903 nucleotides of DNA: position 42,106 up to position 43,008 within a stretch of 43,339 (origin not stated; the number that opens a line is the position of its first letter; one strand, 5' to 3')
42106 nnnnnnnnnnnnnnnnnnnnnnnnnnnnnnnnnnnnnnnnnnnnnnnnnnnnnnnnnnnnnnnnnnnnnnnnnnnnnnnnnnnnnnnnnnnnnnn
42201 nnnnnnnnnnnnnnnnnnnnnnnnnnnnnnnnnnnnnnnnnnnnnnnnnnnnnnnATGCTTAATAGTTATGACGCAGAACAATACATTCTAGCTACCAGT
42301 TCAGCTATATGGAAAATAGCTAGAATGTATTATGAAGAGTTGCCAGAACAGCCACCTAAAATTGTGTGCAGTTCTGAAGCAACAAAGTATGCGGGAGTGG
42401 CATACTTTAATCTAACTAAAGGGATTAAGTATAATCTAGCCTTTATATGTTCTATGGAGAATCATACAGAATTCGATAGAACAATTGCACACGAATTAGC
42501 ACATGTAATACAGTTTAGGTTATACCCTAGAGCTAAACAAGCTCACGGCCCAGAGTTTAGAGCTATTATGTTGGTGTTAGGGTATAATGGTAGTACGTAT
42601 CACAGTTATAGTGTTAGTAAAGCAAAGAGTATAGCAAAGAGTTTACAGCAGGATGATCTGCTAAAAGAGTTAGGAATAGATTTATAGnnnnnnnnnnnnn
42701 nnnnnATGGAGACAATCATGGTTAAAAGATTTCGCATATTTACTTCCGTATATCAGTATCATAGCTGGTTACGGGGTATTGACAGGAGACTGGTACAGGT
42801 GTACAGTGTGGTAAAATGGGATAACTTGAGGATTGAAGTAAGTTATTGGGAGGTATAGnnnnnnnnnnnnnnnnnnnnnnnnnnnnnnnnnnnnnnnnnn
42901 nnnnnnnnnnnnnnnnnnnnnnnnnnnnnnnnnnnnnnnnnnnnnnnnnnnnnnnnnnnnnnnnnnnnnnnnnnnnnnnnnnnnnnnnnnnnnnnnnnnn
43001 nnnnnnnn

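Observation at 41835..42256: Two ~80-bp inverted iteron arrays bracket a 251-bp non-coding core and overlap a start-coupled leader ORF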

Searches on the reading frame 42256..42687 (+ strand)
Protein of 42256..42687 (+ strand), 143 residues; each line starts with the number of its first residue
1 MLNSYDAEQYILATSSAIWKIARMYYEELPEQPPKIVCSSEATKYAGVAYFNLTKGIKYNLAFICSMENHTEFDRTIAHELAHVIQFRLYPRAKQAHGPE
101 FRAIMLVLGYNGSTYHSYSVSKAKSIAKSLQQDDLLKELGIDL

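Call 7: search_protein_families(library=pfam, proteins=[window:42256-42687:+], max_evalue=0.01)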
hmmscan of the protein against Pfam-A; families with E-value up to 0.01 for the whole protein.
window:42256-42687:+ (143 aa): 1 family
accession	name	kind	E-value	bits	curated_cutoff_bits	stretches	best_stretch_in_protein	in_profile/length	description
PF10263.15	SprT-like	-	2.6e-10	40.6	25.6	1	31-109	18-96/108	SprT-like family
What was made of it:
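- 42256..42687 (+): SprT-like gene: first gene after the module here, but not a constant partner. Pfam SprT-like E 2.6e-10 (call 7).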

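Call 8: search_protein_families(library=phrogs, proteins=[window:42256-42687:+], max_evalue=0.001)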
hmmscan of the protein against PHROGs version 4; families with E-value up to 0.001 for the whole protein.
window:42256-42687:+ (143 aa): 3 families
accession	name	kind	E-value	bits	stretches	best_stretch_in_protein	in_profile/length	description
phrog_10756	-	unknown function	3.8e-10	40.9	1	20-123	21-129/262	-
phrog_24857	-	unknown function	8.8e-06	26.9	1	60-122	53-113/171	-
phrog_6361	-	unknown function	0.00038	21.2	1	55-139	61-142/203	-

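Call 12: find_related_loci(query=window:42256-42687:+, collection=viral_contigs, flank=6000)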
Query window:42256-42687:+ (143 aa) in viral_contigs; peptide patterns used: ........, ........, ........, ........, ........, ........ (x = any residue, [..] = any of these).
25 stretches matched a pattern; 16 encode a relative of the query (tblastn E <= 1e-3); 16 distinct loci.
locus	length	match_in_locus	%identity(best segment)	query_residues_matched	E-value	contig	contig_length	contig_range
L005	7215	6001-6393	45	7-141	9e-28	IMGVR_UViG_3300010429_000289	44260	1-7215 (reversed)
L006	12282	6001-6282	48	42-134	9e-24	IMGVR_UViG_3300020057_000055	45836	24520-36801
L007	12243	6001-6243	49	42-125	1e-21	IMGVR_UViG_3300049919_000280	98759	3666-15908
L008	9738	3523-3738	52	46-120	9e-21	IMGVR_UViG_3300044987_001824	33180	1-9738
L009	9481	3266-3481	52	46-120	9e-21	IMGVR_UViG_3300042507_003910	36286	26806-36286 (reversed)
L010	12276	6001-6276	43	33-132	4e-18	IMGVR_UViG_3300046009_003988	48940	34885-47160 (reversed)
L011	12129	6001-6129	65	75-117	2e-15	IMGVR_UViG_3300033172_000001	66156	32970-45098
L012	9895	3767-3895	65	75-117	2e-15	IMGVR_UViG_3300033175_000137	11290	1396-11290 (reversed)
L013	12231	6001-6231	43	45-124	5e-15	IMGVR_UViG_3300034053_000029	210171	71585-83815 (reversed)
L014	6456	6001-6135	53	73-117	6e-11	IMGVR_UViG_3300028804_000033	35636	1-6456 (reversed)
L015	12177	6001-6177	40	50-109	2e-10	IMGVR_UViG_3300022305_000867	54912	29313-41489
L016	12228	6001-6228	40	44-121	2e-10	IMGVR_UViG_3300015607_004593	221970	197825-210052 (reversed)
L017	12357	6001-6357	31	3-124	1e-9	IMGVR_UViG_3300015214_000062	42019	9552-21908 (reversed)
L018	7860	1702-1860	50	67-117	8e-10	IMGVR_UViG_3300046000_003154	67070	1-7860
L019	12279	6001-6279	42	33-130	2e-17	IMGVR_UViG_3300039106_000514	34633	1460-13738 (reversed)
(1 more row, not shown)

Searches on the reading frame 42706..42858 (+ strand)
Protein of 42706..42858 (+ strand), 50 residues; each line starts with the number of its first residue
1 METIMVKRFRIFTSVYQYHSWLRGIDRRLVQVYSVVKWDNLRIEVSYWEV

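Call 101: find_homologous_proteins(query=window:42706-42858:+, max_evalue=0.001)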
Query window:42706-42858:+ (50 aa): 1 proteins with E <= 0.001 among 1 candidates.
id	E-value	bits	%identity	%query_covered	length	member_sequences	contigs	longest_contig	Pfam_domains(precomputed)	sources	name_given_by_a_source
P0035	7.7e-23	96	100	92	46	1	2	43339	-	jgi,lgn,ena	-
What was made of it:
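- Tried and rejected: Homolog search for p50 returned only the window's own protein (call 101).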
